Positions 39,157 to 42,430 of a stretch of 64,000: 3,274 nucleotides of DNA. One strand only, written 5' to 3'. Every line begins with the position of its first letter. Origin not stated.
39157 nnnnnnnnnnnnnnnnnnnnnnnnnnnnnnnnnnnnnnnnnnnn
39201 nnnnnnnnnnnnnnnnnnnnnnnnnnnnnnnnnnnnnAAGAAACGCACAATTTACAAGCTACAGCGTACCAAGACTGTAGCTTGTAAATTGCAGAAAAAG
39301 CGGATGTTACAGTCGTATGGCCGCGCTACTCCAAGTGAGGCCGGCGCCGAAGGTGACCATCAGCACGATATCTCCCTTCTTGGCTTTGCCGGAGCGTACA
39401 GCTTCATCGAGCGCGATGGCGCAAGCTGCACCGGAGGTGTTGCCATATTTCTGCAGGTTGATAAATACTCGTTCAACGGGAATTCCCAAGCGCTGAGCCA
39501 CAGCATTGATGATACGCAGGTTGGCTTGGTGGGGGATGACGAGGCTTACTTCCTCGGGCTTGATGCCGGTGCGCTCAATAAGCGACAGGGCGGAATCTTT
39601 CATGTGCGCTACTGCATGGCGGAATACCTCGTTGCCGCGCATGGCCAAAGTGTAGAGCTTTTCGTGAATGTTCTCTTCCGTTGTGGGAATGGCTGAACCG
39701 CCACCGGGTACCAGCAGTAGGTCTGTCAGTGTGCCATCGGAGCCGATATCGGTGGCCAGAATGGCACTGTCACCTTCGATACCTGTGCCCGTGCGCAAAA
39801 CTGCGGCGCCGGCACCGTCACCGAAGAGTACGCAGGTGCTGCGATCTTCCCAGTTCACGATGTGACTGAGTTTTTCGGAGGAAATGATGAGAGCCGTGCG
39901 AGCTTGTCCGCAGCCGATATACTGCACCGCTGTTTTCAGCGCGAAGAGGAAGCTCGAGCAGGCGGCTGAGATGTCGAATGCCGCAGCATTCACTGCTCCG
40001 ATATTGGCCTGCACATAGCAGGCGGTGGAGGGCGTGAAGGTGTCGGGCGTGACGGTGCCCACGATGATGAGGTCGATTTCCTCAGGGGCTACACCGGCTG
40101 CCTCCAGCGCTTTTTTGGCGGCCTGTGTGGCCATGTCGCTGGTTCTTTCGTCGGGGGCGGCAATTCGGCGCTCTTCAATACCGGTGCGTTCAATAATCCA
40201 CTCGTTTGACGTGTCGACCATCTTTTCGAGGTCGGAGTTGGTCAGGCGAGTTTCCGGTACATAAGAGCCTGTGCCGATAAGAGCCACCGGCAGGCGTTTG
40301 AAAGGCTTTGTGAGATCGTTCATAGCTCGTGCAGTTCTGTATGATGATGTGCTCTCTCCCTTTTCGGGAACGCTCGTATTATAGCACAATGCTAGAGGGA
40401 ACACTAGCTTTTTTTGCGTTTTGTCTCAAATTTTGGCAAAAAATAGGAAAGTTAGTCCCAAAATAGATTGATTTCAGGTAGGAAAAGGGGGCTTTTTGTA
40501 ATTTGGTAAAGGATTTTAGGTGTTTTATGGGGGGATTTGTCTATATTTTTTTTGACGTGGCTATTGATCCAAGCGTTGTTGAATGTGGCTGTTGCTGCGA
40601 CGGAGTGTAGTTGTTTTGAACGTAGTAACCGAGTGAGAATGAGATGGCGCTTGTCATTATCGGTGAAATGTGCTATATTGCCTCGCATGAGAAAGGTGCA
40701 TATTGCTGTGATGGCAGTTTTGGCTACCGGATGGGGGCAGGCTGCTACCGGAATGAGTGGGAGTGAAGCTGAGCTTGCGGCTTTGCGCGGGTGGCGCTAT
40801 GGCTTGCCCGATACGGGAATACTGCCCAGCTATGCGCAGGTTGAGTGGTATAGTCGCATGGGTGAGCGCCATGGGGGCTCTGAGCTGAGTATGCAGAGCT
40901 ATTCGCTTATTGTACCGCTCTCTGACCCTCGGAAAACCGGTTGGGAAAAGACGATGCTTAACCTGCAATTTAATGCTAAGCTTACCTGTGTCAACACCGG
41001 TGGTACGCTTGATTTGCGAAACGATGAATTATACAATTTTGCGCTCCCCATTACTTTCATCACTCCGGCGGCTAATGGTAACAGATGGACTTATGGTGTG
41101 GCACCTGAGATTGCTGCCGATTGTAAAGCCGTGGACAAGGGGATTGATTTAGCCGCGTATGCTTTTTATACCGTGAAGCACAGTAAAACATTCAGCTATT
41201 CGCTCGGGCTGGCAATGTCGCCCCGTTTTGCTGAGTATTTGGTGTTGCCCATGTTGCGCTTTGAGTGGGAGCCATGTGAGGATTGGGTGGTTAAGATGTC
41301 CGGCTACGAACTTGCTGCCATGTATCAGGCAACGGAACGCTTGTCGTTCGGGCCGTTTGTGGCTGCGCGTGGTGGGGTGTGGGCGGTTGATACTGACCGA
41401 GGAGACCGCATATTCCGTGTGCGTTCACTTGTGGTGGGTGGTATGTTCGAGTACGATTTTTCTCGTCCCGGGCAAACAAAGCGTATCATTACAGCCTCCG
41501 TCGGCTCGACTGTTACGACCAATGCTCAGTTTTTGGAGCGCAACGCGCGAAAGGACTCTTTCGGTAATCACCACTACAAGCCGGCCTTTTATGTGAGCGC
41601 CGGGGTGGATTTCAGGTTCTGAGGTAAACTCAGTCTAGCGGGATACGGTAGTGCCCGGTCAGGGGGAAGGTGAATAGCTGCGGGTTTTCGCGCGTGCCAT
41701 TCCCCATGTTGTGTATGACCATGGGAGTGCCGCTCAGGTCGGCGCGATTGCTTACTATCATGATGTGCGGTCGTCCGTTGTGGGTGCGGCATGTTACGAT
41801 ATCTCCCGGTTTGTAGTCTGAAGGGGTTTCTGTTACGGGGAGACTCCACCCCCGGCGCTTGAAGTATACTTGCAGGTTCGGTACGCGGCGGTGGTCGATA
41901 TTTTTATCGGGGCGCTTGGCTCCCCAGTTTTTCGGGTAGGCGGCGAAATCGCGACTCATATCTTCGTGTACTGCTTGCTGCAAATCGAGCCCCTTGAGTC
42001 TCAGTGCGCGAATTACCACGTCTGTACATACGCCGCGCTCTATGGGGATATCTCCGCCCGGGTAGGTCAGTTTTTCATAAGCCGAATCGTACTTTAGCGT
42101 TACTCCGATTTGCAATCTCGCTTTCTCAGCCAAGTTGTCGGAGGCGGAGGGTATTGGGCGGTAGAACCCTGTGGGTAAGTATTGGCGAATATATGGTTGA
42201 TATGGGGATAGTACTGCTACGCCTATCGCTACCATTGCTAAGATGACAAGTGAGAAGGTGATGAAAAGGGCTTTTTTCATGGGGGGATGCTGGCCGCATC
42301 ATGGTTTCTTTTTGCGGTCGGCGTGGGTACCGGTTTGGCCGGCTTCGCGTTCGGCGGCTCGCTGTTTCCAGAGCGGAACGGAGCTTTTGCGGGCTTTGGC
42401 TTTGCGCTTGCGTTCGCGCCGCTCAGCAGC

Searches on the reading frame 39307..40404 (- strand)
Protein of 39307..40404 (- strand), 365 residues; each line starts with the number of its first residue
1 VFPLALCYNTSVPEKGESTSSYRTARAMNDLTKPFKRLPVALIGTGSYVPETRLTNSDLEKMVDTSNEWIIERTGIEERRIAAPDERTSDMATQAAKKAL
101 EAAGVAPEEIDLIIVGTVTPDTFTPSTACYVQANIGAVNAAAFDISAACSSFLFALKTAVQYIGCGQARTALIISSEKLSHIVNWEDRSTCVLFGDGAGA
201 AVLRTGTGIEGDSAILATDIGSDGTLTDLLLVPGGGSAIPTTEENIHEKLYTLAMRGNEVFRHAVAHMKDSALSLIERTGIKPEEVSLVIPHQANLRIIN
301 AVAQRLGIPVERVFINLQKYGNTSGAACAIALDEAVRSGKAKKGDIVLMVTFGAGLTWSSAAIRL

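Call 23: search_protein_families(library=pfam, proteins=[window:39307-40404:-], max_evalue=0.001)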
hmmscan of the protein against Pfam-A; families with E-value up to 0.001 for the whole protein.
window:39307-40404:- (365 aa): 4 families
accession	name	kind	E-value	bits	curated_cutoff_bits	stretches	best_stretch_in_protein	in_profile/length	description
PF08541.16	ACP_syn_III_C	-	2.4e-35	121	26.6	1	277-364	2-89/90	3-Oxoacyl-[acyl-carrier-protein (ACP)] synthase III C terminal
PF08545.16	ACP_syn_III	-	2.4e-28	98.3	24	1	143-224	1-80/80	3-Oxoacyl-[acyl-carrier-protein (ACP)] synthase III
PF00108.29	Thiolase_N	-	2e-15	57.3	26.4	1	73-184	8-120/260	Thiolase, N-terminal domain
PF08392.18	FAE1_CUT1_RppA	-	2.4e-05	24.2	27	1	80-201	75-201/290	FAE1/Type III polyketide synthase-like protein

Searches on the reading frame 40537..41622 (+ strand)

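Call 23: search_protein_families(library=pfam, proteins=[window:40537-41622:+], max_evalue=0.001)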
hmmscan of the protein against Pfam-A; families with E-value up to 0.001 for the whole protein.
window:40537-41622:+ (361 aa): 1 family
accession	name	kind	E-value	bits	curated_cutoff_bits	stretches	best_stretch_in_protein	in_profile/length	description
PF19783.5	DUF6268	-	9.9e-12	44.9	22.8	1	138-359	54-278/279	Domain of unknown function (DUF6268)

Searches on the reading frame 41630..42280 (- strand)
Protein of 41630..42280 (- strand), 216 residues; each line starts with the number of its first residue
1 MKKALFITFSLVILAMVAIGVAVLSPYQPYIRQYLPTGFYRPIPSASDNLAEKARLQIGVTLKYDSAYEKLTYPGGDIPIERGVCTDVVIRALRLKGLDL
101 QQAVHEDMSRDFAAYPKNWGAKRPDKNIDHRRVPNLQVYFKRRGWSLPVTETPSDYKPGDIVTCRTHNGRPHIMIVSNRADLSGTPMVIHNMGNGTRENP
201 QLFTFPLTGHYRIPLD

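Call 3: search_protein_families(library=pfam, proteins=[window:41630-42280:-], max_evalue=1)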
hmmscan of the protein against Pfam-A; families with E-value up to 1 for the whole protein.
window:41630-42280:- (216 aa): 2 families
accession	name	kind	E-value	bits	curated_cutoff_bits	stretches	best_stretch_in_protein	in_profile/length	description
PF06940.17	DUF1287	-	5.5e-68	228.2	25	1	52-212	2-162/163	Domain of unknown function (DUF1287)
PF11547.14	E3_UbLigase_EDD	-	0.12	12.7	25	1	86-111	24-49/52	E3 ubiquitin ligase EDD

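Call 4: search_protein_families(library=padloc, proteins=[window:41630-42280:-], max_evalue=1)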
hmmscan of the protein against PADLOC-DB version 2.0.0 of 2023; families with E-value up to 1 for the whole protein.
window:41630-42280:- (216 aa): 0 families

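Call 5: search_protein_families(library=ncbifam, proteins=[window:41630-42280:-], max_evalue=1)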
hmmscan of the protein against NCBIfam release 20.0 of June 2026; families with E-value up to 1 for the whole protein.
window:41630-42280:- (216 aa): 1 family
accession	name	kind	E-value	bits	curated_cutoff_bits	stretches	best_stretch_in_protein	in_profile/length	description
TIGR04429.1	Phr_nterm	subfamily_domain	0.09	13.3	25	1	1-25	1-25/28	Phr family secreted Rap phosphatase inhibitor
